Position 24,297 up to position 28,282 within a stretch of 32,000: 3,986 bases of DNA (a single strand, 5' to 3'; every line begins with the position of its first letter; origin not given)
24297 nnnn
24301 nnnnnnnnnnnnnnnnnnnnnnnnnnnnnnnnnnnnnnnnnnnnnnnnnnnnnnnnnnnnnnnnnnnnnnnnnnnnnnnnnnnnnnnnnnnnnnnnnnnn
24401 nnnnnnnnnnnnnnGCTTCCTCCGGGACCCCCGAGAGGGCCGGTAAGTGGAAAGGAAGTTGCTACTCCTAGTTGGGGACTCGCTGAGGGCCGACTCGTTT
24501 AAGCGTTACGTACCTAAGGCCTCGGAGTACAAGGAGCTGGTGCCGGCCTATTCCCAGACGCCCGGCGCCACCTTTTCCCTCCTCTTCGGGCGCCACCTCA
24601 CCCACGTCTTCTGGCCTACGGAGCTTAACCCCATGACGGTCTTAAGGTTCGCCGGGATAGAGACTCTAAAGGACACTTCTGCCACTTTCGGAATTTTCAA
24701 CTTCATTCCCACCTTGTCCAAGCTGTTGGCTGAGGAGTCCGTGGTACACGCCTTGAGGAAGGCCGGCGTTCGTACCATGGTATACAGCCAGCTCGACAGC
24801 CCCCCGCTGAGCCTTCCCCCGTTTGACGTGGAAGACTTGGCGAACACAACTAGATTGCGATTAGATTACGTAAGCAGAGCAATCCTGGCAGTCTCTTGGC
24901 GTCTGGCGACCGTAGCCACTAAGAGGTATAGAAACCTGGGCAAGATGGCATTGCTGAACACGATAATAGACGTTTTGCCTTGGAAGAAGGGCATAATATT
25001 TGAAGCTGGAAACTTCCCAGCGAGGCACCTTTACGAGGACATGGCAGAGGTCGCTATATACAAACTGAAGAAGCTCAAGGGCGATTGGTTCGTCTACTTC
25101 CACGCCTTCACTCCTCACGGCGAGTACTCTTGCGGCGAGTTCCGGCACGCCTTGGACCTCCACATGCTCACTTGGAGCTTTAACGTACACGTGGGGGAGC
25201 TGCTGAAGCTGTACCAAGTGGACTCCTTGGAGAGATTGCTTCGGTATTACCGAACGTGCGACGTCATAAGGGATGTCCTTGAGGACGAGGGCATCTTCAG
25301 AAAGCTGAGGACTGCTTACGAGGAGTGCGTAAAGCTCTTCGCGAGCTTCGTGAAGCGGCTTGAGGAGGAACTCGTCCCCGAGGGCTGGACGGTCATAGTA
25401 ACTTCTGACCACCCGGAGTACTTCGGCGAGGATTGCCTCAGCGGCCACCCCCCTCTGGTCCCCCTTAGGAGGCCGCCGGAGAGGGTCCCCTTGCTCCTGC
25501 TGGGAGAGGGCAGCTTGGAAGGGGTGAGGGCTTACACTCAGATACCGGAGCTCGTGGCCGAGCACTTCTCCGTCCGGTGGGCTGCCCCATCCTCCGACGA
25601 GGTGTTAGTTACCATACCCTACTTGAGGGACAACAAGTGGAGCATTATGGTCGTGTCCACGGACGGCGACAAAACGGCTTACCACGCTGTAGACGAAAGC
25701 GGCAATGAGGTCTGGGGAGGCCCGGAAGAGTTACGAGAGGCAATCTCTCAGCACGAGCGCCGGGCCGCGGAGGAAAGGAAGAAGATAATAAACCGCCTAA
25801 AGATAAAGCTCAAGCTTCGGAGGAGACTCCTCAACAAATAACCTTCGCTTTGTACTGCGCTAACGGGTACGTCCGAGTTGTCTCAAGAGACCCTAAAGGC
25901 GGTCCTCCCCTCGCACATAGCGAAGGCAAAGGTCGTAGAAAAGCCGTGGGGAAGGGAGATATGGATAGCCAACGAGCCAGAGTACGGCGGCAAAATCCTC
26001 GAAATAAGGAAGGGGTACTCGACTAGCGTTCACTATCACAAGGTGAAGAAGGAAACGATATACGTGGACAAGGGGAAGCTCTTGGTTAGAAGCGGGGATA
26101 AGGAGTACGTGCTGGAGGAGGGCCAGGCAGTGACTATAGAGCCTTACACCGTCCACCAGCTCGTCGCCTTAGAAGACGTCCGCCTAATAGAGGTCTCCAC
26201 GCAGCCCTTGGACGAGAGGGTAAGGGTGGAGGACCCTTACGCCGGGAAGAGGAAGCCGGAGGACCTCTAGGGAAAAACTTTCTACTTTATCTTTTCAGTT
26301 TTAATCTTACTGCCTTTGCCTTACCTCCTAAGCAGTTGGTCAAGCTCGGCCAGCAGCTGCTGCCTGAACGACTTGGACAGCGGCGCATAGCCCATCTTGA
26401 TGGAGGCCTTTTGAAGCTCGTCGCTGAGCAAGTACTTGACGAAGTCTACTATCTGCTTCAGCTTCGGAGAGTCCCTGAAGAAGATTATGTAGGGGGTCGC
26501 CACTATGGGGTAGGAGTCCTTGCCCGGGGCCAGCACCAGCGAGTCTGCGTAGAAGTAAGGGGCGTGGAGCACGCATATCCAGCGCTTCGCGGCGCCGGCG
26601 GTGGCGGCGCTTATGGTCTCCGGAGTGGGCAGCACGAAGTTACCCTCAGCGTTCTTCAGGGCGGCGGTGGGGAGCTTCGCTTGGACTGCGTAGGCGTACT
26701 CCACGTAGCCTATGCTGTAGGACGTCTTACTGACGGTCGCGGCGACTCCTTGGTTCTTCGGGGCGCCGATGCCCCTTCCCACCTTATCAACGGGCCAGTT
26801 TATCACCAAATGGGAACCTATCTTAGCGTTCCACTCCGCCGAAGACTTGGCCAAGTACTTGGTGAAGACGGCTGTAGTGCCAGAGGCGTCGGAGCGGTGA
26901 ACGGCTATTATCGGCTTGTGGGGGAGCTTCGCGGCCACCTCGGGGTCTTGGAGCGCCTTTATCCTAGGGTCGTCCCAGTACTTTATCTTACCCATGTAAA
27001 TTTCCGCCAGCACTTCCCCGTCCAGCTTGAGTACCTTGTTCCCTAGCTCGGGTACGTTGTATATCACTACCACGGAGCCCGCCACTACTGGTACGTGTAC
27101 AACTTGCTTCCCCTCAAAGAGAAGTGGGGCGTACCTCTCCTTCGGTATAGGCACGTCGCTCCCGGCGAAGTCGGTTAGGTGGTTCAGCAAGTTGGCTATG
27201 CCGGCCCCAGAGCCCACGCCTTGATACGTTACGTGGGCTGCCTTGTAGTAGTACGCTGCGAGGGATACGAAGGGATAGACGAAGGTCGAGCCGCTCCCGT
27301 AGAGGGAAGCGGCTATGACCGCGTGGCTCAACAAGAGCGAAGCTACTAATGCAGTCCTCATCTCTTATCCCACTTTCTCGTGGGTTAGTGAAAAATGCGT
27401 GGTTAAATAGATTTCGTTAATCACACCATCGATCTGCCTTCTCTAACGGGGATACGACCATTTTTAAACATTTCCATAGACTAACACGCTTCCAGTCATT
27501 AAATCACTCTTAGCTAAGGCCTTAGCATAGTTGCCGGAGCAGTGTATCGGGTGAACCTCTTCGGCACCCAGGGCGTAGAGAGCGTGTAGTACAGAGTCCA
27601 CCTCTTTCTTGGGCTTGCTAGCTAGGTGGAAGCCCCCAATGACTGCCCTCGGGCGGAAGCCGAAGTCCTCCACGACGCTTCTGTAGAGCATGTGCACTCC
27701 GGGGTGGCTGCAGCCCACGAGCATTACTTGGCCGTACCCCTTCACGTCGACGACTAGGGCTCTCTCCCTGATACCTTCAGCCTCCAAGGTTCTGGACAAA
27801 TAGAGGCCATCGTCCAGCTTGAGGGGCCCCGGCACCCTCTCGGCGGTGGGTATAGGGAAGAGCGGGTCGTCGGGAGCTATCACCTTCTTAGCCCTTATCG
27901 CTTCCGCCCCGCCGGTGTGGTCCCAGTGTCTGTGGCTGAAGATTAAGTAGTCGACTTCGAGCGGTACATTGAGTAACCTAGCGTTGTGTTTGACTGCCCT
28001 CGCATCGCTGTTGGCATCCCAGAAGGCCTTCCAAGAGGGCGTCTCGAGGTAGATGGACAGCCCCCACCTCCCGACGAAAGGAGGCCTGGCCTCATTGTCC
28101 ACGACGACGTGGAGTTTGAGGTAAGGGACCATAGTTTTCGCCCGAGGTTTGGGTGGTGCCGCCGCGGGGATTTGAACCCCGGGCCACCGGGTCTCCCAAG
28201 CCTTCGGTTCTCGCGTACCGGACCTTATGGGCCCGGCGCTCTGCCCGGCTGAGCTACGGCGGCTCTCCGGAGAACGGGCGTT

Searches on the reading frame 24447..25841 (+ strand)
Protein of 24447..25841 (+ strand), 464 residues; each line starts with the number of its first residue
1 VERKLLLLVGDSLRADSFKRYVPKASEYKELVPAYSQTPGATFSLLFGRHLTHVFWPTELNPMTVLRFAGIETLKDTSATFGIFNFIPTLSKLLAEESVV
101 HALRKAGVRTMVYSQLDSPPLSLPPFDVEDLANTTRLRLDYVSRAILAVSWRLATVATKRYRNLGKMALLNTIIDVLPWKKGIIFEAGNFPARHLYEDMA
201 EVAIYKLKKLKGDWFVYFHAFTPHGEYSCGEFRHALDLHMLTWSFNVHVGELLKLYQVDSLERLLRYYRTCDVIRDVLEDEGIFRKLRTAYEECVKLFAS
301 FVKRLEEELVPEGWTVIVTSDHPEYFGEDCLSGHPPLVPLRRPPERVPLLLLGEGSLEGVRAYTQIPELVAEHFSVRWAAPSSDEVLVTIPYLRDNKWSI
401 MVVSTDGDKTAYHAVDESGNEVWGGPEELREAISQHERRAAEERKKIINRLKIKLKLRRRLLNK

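Call 3: search_protein_families(library=pfam, proteins=[window:24447-25841:+], max_evalue=0.01)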
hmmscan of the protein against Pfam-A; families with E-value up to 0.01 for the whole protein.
window:24447-25841:+ (464 aa): 1 family
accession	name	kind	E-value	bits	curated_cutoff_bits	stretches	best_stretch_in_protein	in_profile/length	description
PF00884.28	Sulfatase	-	4.9e-05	23.2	25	1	5-332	3-248/301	Sulfatase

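Call 4: search_protein_families(library=ncbifam, proteins=[window:24447-25841:+], max_evalue=0.01)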
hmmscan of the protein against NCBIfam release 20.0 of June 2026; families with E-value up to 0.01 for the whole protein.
window:24447-25841:+ (464 aa): 0 families

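Call 52: find_homologous_proteins(query=window:24447-25841:+, max_evalue=0.001)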
Query window:24447-25841:+ (464 aa): 6 proteins with E <= 0.001 among 8000 candidates.
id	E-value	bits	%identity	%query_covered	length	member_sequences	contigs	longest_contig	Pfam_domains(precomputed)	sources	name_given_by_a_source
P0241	0.0e+0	1051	100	99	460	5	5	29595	-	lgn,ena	-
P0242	1.4e-191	655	62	98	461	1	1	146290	-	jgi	-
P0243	4.1e-191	654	62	99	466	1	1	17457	-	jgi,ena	-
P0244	1.7e-179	615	59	99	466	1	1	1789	-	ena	-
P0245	1.3e-165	570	56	99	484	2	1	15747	-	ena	-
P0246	1.8e-74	269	35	99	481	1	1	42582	-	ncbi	-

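Call 54: find_encoding_contigs(protein=P0246, flank=8000, max_places=3)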
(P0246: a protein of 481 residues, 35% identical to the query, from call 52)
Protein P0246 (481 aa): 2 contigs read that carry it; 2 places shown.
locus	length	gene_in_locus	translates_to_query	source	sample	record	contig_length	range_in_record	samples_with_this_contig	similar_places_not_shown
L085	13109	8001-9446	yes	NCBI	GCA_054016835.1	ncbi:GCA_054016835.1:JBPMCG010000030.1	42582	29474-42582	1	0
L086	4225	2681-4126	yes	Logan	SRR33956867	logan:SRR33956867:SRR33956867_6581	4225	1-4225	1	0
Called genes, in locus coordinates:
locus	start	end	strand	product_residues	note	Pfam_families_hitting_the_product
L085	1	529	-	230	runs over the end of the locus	PF09958:DUF2192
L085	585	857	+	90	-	-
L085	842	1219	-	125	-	PF02537:CRCB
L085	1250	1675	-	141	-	PF21986:AH_C, PF06094:GGACT, PF13772:AIG2_2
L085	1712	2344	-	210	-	PF03587:EMG1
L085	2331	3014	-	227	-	PF09973:DUF2208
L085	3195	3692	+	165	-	-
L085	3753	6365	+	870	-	PF03176:MMPL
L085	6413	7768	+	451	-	PF06068:TIP49, PF05496:RuvB_N (weak), PF13191:AAA_16 (faint), PF00004:AAA (weak), PF13401:AAA_22 (faint), PF17856:TIP49_C, PF22703:Cdc6_lid (weak)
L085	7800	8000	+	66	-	-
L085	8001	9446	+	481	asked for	-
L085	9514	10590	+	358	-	PF00297:Ribosomal_L3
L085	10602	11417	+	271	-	PF00573:Ribosomal_L4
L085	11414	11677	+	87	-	PF00276:Ribosomal_L23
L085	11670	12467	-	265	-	-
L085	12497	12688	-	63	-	-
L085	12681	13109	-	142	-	?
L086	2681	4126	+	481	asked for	-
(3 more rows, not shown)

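Call 55: find_encoding_contigs(protein=P0242, flank=8000, max_places=2)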
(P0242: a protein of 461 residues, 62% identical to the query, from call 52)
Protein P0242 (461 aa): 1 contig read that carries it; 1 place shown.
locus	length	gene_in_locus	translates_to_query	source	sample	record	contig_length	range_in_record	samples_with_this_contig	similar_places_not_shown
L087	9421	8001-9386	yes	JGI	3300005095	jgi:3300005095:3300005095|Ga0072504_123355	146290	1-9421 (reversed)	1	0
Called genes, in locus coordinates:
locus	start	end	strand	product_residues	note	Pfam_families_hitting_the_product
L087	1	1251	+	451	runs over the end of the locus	PF06068:TIP49, PF05496:RuvB_N (weak), PF13191:AAA_16 (faint), PF00004:AAA (weak), PF13401:AAA_22 (faint), PF17856:TIP49_C, PF22703:Cdc6_lid (weak)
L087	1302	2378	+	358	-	PF00297:Ribosomal_L3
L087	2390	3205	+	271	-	PF00573:Ribosomal_L4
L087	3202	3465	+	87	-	PF00276:Ribosomal_L23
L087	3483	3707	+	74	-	-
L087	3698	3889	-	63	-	-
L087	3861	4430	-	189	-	PF01583:APS_kinase, PF03266:NTPase_1 (faint), PF08433:KTI12, PF13238:AAA_18 (weak), PF13671:AAA_33, PF13207:AAA_17 (weak)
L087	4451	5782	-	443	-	PF01663:Phosphodiest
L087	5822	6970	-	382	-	PF14306:PUA_2, PF01747:ATP-sulfurylase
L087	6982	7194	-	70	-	-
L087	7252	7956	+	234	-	PF01925:TauE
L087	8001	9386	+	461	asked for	-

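Call 56: find_encoding_contigs(protein=P0245, flank=8000, max_places=2)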
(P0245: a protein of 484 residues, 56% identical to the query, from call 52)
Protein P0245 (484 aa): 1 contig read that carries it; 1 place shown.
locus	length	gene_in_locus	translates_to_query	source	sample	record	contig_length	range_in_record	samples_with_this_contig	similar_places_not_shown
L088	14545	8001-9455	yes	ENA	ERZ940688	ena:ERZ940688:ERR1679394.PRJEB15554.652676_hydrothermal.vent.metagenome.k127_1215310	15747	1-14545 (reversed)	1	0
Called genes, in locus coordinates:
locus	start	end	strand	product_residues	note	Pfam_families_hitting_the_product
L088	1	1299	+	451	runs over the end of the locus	PF06068:TIP49, PF05496:RuvB_N (weak), PF13191:AAA_16 (weak), PF00004:AAA (weak), PF13401:AAA_22 (faint), PF17856:TIP49_C, PF22703:Cdc6_lid (weak)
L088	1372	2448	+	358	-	PF00297:Ribosomal_L3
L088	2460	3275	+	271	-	PF00573:Ribosomal_L4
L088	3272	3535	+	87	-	PF00276:Ribosomal_L23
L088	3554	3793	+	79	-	-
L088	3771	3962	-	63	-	-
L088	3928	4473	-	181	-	PF01583:APS_kinase, PF08433:KTI12 (weak), PF13207:AAA_17 (weak), PF13671:AAA_33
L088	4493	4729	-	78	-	-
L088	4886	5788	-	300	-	PF01663:Phosphodiest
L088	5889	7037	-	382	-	PF14306:PUA_2, PF01747:ATP-sulfurylase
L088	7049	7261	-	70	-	-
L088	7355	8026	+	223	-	PF01925:TauE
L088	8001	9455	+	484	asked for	-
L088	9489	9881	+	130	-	PF01050:MannoseP_isomer, PF07385:Lyx_isomer (faint), PF07883:Cupin_2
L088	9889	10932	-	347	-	PF01547:SBP_bac_1, PF12849:PBP_like_2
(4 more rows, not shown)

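Call 62: search_protein_families(library=pfam, proteins=[L085:11670-12467:-, L085:8001-9446:+], max_evalue=0.1)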
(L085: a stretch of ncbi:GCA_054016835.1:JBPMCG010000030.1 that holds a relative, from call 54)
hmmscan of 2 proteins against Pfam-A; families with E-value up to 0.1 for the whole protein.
L085:11670-12467:- (265 aa): 0 families

L085:8001-9446:+ (481 aa): 1 family
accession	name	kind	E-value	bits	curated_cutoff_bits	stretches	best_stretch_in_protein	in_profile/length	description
PF00884.28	Sulfatase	-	0.00028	20.7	25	1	193-357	141-257/301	Sulfatase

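Call 66: search_protein_families(library=ncbifam, proteins=[L085:11670-12467:-], max_evalue=0.01)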
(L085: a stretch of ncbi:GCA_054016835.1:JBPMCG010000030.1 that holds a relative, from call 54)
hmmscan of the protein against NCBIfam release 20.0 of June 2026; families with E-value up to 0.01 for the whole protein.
L085:11670-12467:- (265 aa): 0 families

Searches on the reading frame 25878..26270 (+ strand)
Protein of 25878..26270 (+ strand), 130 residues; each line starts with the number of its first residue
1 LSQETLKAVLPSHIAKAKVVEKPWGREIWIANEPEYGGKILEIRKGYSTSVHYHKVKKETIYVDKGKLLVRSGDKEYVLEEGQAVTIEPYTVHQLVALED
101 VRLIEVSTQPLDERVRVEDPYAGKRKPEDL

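Call 22: search_protein_families(library=pfam, proteins=[window:25878-26270:+], max_evalue=0.0001)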
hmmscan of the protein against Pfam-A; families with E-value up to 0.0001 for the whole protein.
window:25878-26270:+ (130 aa): 3 families
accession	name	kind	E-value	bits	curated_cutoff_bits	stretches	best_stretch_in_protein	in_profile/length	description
PF07883.17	Cupin_2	-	4.3e-11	42.8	27.2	1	41-105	3-68/70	Cupin domain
PF01050.24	MannoseP_isomer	-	1.3e-06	29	23.6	1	18-107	10-101/116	Mannose-6-phosphate isomerase C-terminal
PF07385.18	Lyx_isomer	-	7.1e-06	25.8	20.8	0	61-109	141-189/222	D-lyxose isomerase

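Call 66: search_protein_families(library=ncbifam, proteins=[window:25878-26270:+], max_evalue=0.01)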
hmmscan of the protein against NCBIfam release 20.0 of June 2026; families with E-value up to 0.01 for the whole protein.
window:25878-26270:+ (130 aa): 3 families
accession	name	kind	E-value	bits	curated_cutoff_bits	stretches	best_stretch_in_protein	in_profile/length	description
TIGR01479.1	GMP_PMI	equivalog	5e-07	28.9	372.95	1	15-120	354-464/467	mannose-1-phosphate guanylyltransferase/mannose-6-phosphate isomerase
NF009806.0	PRK13290.1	subfamily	0.0024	17.9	128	1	42-112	41-112/130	ectoine synthase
NF051472.1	LyManIsomGneg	equivalog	0.003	17.1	350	1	35-70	86-122/227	D-lyxose/D-mannose isomerase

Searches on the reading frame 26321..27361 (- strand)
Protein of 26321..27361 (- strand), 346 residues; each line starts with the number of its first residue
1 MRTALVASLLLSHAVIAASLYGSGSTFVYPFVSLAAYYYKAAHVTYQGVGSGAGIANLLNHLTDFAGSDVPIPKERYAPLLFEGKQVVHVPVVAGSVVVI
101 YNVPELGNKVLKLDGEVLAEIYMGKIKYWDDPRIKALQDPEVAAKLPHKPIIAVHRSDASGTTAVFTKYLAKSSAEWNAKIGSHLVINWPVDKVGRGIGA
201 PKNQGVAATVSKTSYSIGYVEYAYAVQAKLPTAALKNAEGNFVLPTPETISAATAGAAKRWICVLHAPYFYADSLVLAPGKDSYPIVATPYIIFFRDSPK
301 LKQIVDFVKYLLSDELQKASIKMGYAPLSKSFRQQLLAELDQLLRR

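Call 22: search_protein_families(library=pfam, proteins=[window:26321-27361:-], max_evalue=0.0001)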
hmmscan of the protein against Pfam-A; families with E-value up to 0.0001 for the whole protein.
window:26321-27361:- (346 aa): 3 families
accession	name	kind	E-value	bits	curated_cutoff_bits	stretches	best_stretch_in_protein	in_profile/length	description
PF12849.12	PBP_like_2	-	8.2e-36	124.6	27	1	18-315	10-267/267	PBP superfamily domain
PF01547.30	SBP_bac_1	-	4.8e-15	56.8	26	1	34-318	13-307/307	Bacterial extracellular solute-binding protein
PF12727.12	PBP_like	-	1.6e-05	24.6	27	0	41-227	10-157/193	PBP superfamily domain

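Call 66: search_protein_families(library=ncbifam, proteins=[window:26321-27361:-], max_evalue=0.01)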
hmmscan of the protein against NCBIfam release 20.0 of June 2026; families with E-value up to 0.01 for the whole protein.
window:26321-27361:- (346 aa): 4 families
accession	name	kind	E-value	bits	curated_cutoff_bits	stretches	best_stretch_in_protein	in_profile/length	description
TIGR00975.1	3a0107s03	equivalog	4e-92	308.7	205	1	21-337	2-308/315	phosphate ABC transporter substrate-binding protein PstS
NF008171.0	PRK10918.1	equivalog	1.3e-59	202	339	1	8-336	15-329/346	phosphate ABC transporter substrate-binding protein PstS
TIGR02136.1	ptsS_2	subfamily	1.2e-29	103.5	206.6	1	17-253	39-247/295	phosphate ABC transporter substrate-binding protein PstS family protein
TIGR04505.1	PtsS_plasma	equivalog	1.5e-05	24.6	175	1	110-228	167-267/334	phosphate ABC transporter substrate-binding protein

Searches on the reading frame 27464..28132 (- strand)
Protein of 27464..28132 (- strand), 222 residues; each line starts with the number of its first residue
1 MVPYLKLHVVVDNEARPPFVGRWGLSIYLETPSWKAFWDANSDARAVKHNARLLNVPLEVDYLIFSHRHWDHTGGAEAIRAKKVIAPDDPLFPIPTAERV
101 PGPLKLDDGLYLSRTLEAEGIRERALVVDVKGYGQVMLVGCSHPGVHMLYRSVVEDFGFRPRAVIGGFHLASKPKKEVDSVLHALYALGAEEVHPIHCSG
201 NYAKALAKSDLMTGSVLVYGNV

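Call 22: search_protein_families(library=pfam, proteins=[window:27464-28132:-], max_evalue=0.0001)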
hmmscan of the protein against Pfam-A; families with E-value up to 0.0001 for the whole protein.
window:27464-28132:- (222 aa): 2 families
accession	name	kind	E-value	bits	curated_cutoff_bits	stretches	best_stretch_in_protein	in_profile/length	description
PF00753.33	Lactamase_B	-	5.4e-05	23.7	22.7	0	57-84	41-68/196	Metallo-beta-lactamase superfamily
PF12706.13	Lactamase_B_2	-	8.5e-05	22.7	27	0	37-88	8-64/200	Beta-lactamase superfamily domain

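Call 66: search_protein_families(library=ncbifam, proteins=[window:27464-28132:-], max_evalue=0.01)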
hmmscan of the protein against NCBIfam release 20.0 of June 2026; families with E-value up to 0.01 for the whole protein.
window:27464-28132:- (222 aa): 2 families
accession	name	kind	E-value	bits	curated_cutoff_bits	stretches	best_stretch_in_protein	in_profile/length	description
NF012229.1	bla_class_B_core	domain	0.00024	21.3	100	1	42-82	36-74/139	metallo-beta-lactamase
NF033105.1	bla_subclass_B3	equivalog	0.0018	17.6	240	1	20-81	18-83/257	subclass B3 metallo-beta-lactamase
